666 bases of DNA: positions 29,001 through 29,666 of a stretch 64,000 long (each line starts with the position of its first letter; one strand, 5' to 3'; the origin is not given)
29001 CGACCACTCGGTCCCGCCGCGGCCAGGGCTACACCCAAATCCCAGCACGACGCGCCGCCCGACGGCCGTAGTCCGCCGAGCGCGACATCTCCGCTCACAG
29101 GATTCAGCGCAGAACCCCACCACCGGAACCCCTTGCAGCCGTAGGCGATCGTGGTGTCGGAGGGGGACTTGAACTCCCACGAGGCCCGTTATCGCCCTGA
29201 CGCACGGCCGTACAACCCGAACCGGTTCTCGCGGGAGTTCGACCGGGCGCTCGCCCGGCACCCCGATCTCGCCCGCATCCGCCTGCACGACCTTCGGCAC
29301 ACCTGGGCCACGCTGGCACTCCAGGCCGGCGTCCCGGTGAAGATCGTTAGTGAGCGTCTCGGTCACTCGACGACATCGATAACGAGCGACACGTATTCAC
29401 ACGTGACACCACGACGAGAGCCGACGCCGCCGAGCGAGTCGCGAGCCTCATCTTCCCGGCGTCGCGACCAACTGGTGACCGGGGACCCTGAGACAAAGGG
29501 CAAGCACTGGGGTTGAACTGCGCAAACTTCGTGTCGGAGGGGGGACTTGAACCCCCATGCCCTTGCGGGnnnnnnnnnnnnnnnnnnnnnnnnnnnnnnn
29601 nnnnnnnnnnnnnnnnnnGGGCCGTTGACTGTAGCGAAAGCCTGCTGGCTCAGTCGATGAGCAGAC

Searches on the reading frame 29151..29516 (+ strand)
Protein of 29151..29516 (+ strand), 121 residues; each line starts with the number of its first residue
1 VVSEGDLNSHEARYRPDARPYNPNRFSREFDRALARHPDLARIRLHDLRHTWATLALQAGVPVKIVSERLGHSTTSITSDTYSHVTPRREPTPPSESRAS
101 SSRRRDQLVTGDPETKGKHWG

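Call 10: search_protein_families(library=pfam, proteins=[window:29151-29516:+], max_evalue=0.01)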
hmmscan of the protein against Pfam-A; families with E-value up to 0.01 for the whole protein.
window:29151-29516:+ (121 aa): 1 family
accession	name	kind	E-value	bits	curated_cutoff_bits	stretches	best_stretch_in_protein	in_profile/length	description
PF00589.27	Phage_integrase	-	7.5e-12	45.8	27.1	1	17-87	101-170/172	Phage integrase family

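Call 21: find_homologous_proteins(query=window:29151-29513:+, max_evalue=0.001)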
Query seq(121 aa) (121 aa): 2328 proteins with E <= 0.001 among 2361 candidates; the best 120 are listed.
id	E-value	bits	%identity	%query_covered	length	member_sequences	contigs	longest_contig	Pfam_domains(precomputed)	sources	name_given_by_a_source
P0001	7.9e-74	263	99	99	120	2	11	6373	PF00589.28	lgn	-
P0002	4.3e-35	138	89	60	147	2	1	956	PF00589.28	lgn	-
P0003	2.2e-34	136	83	63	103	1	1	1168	PF00589.28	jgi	jgi:integrase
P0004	6.0e-34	135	85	60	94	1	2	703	PF00589.28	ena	-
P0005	2.8e-33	132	85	60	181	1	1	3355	PF00589.28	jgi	jgi:integrase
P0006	5.8e-33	131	85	60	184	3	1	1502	PF00589.28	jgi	jgi:integrase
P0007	1.6e-32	130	85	60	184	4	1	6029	PF00589.28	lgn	-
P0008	8.1e-32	128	81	60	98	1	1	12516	PF00589.28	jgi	jgi:integrase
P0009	1.7e-31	127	82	60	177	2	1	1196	PF00589.28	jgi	jgi:integrase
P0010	9.0e-30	121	76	60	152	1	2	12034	PF00589.28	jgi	jgi:integrase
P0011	2.3e-29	120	80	59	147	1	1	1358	PF00589.28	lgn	-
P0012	1.0e-28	118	76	60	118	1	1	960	PF00589.28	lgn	-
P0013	2.8e-28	116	66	68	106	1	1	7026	PF00589.28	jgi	jgi:integrase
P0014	3.4e-28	116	76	60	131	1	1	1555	PF00589.28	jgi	jgi:integrase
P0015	4.0e-28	116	67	69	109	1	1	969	PF00589.28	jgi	jgi:integrase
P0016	5.9e-28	115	76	61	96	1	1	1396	PF00589.28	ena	-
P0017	6.3e-28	115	78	60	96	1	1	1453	PF00589.28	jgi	jgi:integrase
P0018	7.1e-28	115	75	60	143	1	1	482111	PF00589.28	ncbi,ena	-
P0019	8.4e-28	115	75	60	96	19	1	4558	PF00589.28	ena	-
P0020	1.6e-27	114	74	60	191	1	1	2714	PF00589.28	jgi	jgi:integrase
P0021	1.6e-27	114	73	59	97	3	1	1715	PF00589.28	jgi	-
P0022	2.0e-27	114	67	69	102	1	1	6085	PF00589.28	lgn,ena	-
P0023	2.2e-27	113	63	75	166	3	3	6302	PF00589.28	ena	-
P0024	3.3e-27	113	73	60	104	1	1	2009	PF00589.28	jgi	jgi:integrase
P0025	3.4e-27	113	77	59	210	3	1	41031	PF00589.28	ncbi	ncbi:MAG TPA: site-specific integrase [Acidimicrobiia bacterium]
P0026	4.0e-27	113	58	81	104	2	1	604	PF00589.28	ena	-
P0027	4.8e-27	112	76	59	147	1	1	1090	PF00589.28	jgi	jgi:integrase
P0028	7.8e-27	112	75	60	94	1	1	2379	PF00589.28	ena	-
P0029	1.2e-26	111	71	60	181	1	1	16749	PF00589.28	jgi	jgi:integrase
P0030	1.2e-26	111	69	60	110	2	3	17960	PF00589.28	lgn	-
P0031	1.3e-26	111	72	60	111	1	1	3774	PF00589.28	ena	-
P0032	1.5e-26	111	75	60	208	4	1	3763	PF00589.28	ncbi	-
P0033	1.6e-26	111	71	62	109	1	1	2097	PF00589.28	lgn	-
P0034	1.6e-26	111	68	59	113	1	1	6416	PF00589.28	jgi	jgi:integrase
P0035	2.5e-26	110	70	60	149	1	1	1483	PF00589.28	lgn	-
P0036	2.9e-26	110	74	60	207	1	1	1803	PF00589.28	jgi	jgi:integrase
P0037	4.1e-26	109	72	60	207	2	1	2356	PF00589.28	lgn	-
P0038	4.6e-26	109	72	60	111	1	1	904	PF00589.28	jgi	jgi:integrase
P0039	5.4e-26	109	76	59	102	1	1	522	PF00589.28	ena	-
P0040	7.2e-26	109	87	50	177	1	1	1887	PF00589.28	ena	-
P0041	1.1e-25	108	73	60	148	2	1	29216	PF00589.28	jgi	jgi:integrase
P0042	1.7e-25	107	73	60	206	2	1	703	PF00589.28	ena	-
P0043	3.1e-25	107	71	60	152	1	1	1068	PF00589.28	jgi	jgi:integrase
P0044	3.8e-25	106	75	59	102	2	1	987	PF00589.28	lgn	-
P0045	6.5e-25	105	69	60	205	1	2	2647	PF00589.28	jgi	jgi:integrase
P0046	7.3e-25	105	57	79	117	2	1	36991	PF00589.28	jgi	jgi:integrase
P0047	7.8e-25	105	64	72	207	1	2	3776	PF00589.28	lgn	-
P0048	1.6e-24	104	71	60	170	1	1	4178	PF00589.28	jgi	jgi:integrase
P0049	1.8e-24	104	63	74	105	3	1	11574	PF00589.28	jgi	-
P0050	2.8e-24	103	71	60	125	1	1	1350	PF00589.28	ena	-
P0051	3.7e-24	103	69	61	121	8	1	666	PF00589.28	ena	-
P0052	3.8e-24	103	71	60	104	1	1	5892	PF00589.28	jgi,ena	-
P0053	4.0e-24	103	75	59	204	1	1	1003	PF00589.28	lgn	-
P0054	6.0e-24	102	71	60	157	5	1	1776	PF00589.28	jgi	jgi:integrase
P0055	9.6e-24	102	70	60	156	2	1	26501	PF00589.28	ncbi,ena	-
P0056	1.2e-23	101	55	85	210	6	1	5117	PF00589.28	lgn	-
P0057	1.5e-23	101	72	59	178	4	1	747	PF00589.28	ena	-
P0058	1.9e-23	101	59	75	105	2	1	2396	PF00589.28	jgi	jgi:integrase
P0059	2.5e-23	100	63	68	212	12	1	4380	PF00589.28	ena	-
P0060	3.2e-23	100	67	60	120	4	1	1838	PF00589.28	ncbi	ncbi:MAG: tyrosine-type recombinase/integrase, partial [Actinomycetota bacterium]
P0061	3.3e-23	100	57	74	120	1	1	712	PF00589.28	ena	-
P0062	3.5e-23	100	55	83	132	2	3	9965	PF00589.28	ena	-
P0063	4.6e-23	99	70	59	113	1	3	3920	PF00589.28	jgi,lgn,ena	-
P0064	5.0e-23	99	68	60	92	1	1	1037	PF00589.28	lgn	-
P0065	5.2e-23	99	70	60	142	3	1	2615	PF00589.28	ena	-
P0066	6.7e-23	99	69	60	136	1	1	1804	PF00589.28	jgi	jgi:integrase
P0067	1.0e-22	98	71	60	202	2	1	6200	PF00589.28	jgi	jgi:integrase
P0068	1.1e-22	98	71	60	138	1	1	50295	PF00589.28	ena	-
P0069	1.1e-22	98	50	93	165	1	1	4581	PF00589.28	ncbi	-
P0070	1.3e-22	98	68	60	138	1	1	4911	PF00589.28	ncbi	-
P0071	1.9e-22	97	68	59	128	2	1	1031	PF00589.28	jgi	jgi:integrase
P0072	2.0e-22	97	67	60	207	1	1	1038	PF00589.28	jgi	jgi:integrase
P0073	2.0e-22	97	66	60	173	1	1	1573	PF00589.28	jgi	jgi:integrase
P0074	2.3e-22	97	62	64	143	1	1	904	PF00589.28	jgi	jgi:integrase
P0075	2.4e-22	97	66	60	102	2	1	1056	PF00589.28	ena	-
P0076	3.0e-22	97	60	71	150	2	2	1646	PF00589.28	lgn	-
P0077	3.1e-22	97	66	62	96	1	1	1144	PF00589.28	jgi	-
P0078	3.3e-22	97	69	59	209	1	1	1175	PF00589.28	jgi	jgi:integrase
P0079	4.2e-22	96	54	83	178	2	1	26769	PF00589.28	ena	-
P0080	4.3e-22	96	67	60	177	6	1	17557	PF00589.28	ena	-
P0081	4.3e-22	96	68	60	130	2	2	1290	PF00589.28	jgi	jgi:integrase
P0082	4.3e-22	96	68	60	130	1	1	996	PF00589.28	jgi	jgi:integrase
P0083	4.6e-22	96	70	59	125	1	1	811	PF00589.28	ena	-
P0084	6.3e-22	96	59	70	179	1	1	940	PF00589.28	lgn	-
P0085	8.3e-22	95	67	60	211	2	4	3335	PF00589.28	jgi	jgi:integrase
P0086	1.1e-21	95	67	60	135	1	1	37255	PF00589.28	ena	-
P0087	1.2e-21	95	69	60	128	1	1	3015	PF00589.28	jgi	-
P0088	1.3e-21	95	67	60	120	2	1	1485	PF00589.28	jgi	jgi:integrase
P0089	1.4e-21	95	66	59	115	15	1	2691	PF00589.28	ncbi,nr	ncbi:MAG: tyrosine-type recombinase/integrase, partial [Acidimicrobiales bacterium]|nr:tyrosine-type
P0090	1.4e-21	95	66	60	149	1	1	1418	PF00589.28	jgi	jgi:integrase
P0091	1.4e-21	95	69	60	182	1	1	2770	PF00589.28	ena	-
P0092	1.6e-21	95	68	60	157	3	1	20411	PF00589.28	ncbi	-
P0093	1.7e-21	94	68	60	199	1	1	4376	PF00589.28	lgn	-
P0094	1.8e-21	94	65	62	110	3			PF00589.28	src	-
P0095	1.8e-21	94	66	60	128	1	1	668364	PF00589.28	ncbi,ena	-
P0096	1.8e-21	94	53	79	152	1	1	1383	PF00589.28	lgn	-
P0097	2.8e-21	94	66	60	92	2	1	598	PF00589.28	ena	-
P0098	3.0e-21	94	64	62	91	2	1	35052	PF00589.28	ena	-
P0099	3.3e-21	94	68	60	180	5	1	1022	PF00589.28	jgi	-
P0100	3.8e-21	93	67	60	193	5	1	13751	PF00589.28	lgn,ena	-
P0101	4.7e-21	93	63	64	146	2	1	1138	PF00589.28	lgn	-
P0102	4.7e-21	93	66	59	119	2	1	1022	PF00589.28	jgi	jgi:integrase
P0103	5.4e-21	93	61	63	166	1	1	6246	PF00589.28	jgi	jgi:integrase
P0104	5.6e-21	93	58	70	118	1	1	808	PF00589.28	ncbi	-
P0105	6.7e-21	93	66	60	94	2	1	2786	PF00589.28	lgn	-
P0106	7.4e-21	92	65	60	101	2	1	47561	PF00589.28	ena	-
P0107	7.5e-21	92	54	67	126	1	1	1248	PF00589.28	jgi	jgi:integrase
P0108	9.0e-21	92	65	60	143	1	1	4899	PF00589.28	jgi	jgi:integrase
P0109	9.1e-21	92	66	59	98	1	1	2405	PF00589.28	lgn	-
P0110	1.0e-20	92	61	60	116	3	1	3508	PF00589.28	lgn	-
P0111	1.3e-20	92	62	67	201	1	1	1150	PF00589.28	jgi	jgi:hypothetical protein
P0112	1.4e-20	91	54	85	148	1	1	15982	PF00589.28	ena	-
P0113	1.5e-20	91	67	60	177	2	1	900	PF00589.28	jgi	jgi:integrase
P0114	1.6e-20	91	58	71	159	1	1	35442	PF00589.28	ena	-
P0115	1.9e-20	91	58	69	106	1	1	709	PF00589.28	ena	-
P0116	2.0e-20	91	55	70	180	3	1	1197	PF00589.28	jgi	jgi:integrase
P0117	2.1e-20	91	66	60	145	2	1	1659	PF00589.28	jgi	-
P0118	2.2e-20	91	62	60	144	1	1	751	PF00589.28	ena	-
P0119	2.2e-20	91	65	59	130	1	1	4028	PF00589.28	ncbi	-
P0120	2.4e-20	91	66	60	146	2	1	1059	PF00589.28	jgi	jgi:integrase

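Call 23: find_encoding_contigs(protein=P0025, flank=10000, max_places=4)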
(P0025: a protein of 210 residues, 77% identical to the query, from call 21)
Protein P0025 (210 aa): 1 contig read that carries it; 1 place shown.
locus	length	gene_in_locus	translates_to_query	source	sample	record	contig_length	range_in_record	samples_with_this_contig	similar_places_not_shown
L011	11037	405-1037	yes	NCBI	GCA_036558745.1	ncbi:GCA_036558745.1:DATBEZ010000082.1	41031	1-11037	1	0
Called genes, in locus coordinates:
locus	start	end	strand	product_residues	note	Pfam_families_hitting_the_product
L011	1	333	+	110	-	PF14659:Phage_int_SAM_3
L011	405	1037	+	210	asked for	PF00589:Phage_integrase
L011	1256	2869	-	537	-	PF00496:SBP_bac_5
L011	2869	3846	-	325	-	PF00005:ABC_tran, PF13304:AAA_21 (faint), PF08352:oligo_HPY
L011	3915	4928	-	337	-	PF00005:ABC_tran, PF13304:AAA_21 (faint), PF08352:oligo_HPY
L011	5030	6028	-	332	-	PF12911:OppC_N, PF00528:BPD_transp_1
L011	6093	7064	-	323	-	PF19300:BPD_transp_1_N, PF00528:BPD_transp_1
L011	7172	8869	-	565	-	PF00496:SBP_bac_5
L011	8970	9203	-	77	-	PF03840:SecG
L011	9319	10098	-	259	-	PF00121:TIM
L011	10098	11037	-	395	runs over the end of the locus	PF00162:PGK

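Call 24: find_encoding_contigs(protein=P0018, flank=10000, max_places=4)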
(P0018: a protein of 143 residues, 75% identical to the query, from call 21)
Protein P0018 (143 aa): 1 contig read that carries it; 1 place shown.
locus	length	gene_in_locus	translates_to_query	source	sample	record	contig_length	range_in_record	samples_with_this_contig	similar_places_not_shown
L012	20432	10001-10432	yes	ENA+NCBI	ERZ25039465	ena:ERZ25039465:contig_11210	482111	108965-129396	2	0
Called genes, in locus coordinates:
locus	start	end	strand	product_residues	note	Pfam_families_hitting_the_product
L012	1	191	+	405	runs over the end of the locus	PF02515:CoA_transf_3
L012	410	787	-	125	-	-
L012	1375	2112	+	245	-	PF00378:ECH_1, PF16113:ECH_2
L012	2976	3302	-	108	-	PF02515:CoA_transf_3 (weak)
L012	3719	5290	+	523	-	PF20703:nSTAND1 (weak), PF00931:NB-ARC (weak), PF13401:AAA_22 (weak)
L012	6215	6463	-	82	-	-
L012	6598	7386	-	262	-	PF01807:Zn_ribbon_DnaG (faint)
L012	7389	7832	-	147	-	-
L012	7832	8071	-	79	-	-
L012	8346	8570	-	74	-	PF12728:HTH_17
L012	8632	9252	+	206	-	-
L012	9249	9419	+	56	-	PF14657:Arm-DNA-bind_4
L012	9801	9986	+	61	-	-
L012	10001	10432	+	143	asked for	PF00589:Phage_integrase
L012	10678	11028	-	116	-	-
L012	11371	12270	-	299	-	PF00378:ECH_1, PF16113:ECH_2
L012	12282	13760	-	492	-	PF00496:SBP_bac_5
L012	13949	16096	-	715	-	PF02463:SMC_N (faint), PF00005:ABC_tran, PF13401:AAA_22 (faint), PF13304:AAA_21 (faint), PF08352:oligo_HPY, PF00005:ABC_tran, PF08352:oligo_HPY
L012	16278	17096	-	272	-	PF12911:OppC_N, PF00528:BPD_transp_1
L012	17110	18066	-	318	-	PF19300:BPD_transp_1_N, PF00528:BPD_transp_1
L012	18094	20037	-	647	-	PF00496:SBP_bac_5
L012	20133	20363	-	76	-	PF03840:SecG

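Call 55: find_encoding_contigs(protein=P0095, flank=10000, max_places=2)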
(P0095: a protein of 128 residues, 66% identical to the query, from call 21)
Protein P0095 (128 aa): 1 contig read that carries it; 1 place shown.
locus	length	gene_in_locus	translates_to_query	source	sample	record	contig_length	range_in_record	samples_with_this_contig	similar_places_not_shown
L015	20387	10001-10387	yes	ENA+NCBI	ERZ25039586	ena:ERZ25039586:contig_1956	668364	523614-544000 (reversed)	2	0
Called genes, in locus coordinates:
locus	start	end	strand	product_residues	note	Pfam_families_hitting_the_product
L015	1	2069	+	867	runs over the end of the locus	PF01326:PPDK_N, PF27448:Rph_4th, PF00391:PEP-utilizers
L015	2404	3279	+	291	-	PF00296:Bac_luciferase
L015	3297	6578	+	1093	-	PF13191:AAA_16, PF13401:AAA_22 (faint)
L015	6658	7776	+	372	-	PF21320:WHD_Rv2258c, PF00891:Methyltransf_2, PF13489:Methyltransf_23, PF05175:MTS, PF08241:Methyltransf_11, PF08242:Methyltransf_12, PF13649:Methyltransf_25, PF13847:Methyltransf_31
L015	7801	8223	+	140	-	PF12680:SnoaL_2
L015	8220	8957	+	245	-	PF02771:Acyl-CoA_dh_N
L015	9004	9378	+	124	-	PF08028:Acyl-CoA_dh_2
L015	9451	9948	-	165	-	-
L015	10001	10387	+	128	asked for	PF00589:Phage_integrase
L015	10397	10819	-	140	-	-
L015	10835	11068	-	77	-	-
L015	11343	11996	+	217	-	PF12401:FhaA_N, PF16697:Yop-YscD_cpl, PF00498:FHA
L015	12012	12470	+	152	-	PF16697:Yop-YscD_cpl, PF00498:FHA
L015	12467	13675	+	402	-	PF00481:PP2C, PF13672:PP2C_2, PF07228:SpoIIE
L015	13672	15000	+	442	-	PF01098:FTSW_RODA_SPOVE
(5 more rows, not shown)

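Call 56: find_encoding_contigs(protein=P0046, flank=10000, max_places=2)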
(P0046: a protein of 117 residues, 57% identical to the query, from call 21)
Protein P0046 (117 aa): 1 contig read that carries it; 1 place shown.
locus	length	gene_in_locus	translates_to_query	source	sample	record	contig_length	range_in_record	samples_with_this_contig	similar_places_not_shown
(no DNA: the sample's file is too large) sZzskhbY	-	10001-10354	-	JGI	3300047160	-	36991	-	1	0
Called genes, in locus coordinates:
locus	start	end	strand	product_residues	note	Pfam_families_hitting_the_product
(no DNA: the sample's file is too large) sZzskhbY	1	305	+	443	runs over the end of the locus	PF00561:Abhydrolase_1, PF12697:Abhydrolase_6 (weak), PF12146:Hydrolase_4, PF00211:Guanylate_cyc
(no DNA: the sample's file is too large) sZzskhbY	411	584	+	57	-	-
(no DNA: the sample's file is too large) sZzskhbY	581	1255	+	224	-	PF11139:SfLAP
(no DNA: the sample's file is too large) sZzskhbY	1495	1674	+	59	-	-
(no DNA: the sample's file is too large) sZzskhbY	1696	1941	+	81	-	-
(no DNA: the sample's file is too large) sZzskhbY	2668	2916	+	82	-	-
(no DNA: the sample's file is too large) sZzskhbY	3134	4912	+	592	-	-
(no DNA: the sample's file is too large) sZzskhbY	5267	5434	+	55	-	PF24684:Vgb_lyase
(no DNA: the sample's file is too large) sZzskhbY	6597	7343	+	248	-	-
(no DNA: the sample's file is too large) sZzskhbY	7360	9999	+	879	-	-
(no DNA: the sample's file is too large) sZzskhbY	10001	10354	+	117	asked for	PF00589:Phage_integrase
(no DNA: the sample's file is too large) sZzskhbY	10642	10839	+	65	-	-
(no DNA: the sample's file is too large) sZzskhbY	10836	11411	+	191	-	-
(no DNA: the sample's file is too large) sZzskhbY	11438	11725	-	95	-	-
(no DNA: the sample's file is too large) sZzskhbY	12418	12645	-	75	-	PF12728:HTH_17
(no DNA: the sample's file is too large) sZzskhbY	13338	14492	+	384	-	PF14659:Phage_int_SAM_3 (weak), PF00589:Phage_integrase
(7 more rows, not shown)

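Call 57: find_encoding_contigs(protein=P0068, flank=10000, max_places=2)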
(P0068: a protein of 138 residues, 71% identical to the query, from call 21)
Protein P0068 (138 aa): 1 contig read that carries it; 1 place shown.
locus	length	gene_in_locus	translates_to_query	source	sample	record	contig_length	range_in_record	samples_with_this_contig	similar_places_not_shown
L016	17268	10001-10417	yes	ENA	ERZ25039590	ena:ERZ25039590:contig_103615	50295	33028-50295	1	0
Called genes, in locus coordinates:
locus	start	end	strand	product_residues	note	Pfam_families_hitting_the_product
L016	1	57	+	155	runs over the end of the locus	-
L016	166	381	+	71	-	-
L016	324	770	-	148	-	-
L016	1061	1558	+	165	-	-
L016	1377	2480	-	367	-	PF01548:DEDD_Tnp_IS110, PF02371:Transposase_20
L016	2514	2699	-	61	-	-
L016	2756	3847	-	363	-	PF13650:Asp_protease_2, PF13975:gag-asp_proteas (weak)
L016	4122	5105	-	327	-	PF12625:Arabinose_bd, PF00165:HTH_AraC (faint), PF12833:HTH_18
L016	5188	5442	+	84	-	-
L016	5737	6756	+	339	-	PF01548:DEDD_Tnp_IS110, PF02371:Transposase_20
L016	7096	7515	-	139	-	-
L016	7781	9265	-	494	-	PF03354:TerL_ATPase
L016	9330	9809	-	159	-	-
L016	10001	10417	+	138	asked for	PF00589:Phage_integrase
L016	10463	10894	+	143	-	-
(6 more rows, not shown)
